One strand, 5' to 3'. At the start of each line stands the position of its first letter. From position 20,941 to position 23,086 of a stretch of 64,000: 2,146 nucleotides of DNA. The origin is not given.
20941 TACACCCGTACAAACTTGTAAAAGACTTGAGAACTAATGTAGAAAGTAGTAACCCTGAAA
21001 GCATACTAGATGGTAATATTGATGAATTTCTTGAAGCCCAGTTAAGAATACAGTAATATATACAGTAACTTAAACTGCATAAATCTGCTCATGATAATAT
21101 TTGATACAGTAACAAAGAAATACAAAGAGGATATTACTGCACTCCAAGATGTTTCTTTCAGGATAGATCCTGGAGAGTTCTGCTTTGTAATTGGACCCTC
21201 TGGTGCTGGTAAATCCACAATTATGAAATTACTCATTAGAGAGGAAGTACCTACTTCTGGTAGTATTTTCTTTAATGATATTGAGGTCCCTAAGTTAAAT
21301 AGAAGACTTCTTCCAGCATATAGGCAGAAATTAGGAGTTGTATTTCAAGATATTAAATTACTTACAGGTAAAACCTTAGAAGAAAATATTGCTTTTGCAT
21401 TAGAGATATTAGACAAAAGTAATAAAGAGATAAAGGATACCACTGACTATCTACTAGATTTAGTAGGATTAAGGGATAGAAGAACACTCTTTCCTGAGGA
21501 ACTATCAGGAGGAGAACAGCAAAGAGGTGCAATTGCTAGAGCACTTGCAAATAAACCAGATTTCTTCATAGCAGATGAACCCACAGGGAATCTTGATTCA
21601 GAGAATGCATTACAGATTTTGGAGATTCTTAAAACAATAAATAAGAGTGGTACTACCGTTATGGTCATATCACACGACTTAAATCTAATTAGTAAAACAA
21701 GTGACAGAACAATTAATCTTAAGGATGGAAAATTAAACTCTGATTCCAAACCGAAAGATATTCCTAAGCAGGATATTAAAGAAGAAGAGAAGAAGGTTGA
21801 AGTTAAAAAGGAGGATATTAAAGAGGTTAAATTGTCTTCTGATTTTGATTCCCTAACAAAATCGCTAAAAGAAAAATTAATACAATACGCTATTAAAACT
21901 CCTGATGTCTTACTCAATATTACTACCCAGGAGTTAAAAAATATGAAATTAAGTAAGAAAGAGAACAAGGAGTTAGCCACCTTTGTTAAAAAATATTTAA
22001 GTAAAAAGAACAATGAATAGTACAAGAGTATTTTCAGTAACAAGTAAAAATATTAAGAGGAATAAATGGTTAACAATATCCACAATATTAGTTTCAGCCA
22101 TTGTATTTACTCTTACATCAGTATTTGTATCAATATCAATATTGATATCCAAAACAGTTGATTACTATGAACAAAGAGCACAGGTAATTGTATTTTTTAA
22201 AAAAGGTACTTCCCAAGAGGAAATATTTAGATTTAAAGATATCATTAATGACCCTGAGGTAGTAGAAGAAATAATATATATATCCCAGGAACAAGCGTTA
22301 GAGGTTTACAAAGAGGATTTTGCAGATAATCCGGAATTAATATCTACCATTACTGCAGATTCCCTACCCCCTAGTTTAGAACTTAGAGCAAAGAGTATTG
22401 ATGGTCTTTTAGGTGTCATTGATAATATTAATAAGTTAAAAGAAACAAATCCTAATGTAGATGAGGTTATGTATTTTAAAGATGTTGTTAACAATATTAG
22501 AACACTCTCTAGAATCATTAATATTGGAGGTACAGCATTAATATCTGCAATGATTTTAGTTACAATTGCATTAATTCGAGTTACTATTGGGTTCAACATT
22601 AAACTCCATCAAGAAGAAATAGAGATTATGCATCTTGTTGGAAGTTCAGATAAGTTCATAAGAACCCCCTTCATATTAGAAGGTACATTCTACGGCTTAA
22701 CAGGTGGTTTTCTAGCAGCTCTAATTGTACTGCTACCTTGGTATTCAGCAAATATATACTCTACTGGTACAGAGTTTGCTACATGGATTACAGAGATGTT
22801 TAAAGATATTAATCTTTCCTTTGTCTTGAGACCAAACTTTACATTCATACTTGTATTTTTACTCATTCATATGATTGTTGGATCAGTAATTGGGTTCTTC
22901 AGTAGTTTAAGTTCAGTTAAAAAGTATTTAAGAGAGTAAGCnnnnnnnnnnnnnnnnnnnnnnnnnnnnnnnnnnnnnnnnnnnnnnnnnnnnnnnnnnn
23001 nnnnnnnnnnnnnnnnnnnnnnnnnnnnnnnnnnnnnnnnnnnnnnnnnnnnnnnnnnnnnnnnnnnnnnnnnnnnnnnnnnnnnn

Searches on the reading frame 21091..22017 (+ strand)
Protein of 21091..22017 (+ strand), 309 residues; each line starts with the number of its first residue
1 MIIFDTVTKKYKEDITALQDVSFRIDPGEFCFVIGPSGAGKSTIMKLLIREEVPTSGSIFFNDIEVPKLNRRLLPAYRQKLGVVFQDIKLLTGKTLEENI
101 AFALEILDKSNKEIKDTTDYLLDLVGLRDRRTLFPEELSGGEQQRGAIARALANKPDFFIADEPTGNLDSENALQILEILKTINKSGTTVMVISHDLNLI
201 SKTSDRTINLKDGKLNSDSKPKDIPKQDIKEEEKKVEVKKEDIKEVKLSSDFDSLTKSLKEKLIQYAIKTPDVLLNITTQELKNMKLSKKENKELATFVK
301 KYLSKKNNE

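Call 3: search_protein_families(library=pfam, proteins=[window:21091-22017:+], max_evalue=10)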
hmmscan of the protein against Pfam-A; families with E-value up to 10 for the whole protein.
window:21091-22017:+ (309 aa): 20 families
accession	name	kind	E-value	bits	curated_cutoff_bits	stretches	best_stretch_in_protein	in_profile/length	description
PF00005.33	ABC_tran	-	5e-33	115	25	1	18-165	1-136/137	ABC transporter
PF02463.25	SMC_N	-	1.3e-07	31.8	40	2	109-209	108-210/220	RecF/RecN/SMC N terminal domain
PF13304.12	AAA_21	-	3.8e-05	24.3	27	2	32-95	3-71/304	AAA domain, putative AbiEii toxin, Type IV TA system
PF13191.12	AAA_16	-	0.00028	21.9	32.6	1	24-108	21-103/167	AAA ATPase domain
PF13401.12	AAA_22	-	0.00052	20.8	27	1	29-82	6-59/130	AAA domain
PF13555.12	AAA_29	-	0.00063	19.9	27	1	20-45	14-39/61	P-loop containing region of AAA domain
PF03193.22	RsgA_GTPase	-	0.0019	18.5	30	1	16-52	95-130/174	RsgA GTPase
PF25199.1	nSTAND_NTPase5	-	0.0084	16.4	34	1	27-62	40-76/145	Novel STAND NTPase 5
PF13173.12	AAA_14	-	0.0097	16.3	27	1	31-75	5-48/129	AAA domain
PF00910.28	RNA_helicase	-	0.013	16.4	21.5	1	32-92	2-62/105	RNA helicase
PF13604.12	AAA_30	-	0.016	15.4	27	1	29-57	19-46/191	AAA domain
PF20720.3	nSTAND3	-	0.017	15.3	27.2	1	29-51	18-40/155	Novel STAND NTPase 3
PF01926.29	MMR_HSR1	-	0.045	14.3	21.9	1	32-56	3-27/113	50S ribosome-binding GTPase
PF13481.12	AAA_25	-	0.056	13.5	27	1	25-45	30-50/195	AAA domain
PF01637.24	ATPase_2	-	0.059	13.6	33.2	1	26-70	18-63/225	ATPase domain predominantly from Archaea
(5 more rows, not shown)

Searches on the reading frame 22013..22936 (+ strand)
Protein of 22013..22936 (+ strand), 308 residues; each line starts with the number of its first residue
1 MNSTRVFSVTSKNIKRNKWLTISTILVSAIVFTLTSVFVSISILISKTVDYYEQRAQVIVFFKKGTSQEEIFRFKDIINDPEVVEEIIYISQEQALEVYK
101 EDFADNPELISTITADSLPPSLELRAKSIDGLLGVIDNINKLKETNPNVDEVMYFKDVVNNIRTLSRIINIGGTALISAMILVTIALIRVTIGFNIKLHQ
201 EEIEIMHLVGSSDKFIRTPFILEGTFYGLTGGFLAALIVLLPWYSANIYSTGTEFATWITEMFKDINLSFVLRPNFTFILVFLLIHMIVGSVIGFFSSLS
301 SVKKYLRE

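Call 3: search_protein_families(library=pfam, proteins=[window:22013-22936:+], max_evalue=10)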
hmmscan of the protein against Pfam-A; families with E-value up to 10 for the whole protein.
window:22013-22936:+ (308 aa): 5 families
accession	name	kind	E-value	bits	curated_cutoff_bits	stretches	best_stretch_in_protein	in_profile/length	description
PF18075.7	FtsX_ECD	-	1.9e-13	51.3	23.5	1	57-152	2-96/96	FtsX extracellular domain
PF02687.27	FtsX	-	6e-10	39.7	25.5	1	176-307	3-117/120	FtsX-like permease C-terminal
PF23593.1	HEAT_ATR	-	0.008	16.5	27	1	10-80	9-80/99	Serine/threonine-protein kinase ATR-like, HEAT repeats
PF03672.18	UPF0154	-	0.017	15.4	27.1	1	284-308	2-26/60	Uncharacterised protein family (UPF0154)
PF07086.17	Jagunal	-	0.17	12.4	25.4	1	7-58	92-143/187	Jagunal, ER re-organisation during oogenesis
